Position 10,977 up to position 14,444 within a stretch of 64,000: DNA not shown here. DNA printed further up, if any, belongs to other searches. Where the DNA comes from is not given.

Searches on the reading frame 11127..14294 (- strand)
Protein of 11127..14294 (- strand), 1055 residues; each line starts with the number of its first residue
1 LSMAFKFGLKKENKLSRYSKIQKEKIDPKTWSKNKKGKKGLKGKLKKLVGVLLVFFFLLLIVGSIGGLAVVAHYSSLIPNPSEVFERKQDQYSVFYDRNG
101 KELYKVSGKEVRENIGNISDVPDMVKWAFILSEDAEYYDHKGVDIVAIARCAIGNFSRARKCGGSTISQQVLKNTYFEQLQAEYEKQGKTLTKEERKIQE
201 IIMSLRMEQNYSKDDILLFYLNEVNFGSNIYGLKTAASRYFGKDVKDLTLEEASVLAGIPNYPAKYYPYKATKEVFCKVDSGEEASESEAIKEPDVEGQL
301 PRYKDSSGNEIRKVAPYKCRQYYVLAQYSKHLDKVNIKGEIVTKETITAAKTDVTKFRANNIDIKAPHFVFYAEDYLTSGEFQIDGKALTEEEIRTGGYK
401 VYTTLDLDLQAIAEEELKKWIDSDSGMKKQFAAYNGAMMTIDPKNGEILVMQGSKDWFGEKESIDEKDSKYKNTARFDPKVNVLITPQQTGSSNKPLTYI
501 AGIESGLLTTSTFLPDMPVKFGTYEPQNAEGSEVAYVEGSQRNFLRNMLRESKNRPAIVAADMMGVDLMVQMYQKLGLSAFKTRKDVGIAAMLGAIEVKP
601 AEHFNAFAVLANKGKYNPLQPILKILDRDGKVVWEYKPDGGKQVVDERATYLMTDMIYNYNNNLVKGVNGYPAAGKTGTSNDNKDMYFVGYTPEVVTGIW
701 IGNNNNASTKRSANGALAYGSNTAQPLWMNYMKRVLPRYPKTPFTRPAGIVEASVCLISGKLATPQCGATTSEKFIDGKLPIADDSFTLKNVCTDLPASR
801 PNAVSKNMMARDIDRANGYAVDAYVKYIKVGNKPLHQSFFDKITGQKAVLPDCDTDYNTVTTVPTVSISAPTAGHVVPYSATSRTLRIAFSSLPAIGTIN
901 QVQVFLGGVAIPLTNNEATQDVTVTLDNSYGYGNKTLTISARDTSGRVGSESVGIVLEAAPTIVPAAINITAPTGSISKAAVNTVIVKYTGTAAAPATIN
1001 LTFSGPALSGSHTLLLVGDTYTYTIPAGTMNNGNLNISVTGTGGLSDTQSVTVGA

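Call 27: search_protein_families(library=pfam, proteins=[window:11127-14294:-], max_evalue=0.00001)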
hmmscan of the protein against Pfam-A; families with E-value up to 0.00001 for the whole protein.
window:11127-14294:- (1055 aa): 2 families
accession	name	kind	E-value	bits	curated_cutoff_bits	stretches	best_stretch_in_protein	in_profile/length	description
PF00912.28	Transgly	-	1.4e-49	168.4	27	1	100-274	2-165/178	Transglycosylase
PF00905.27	Transpeptidase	-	1.1e-19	71.2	22.1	1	436-705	1-282/299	Penicillin binding protein transpeptidase domain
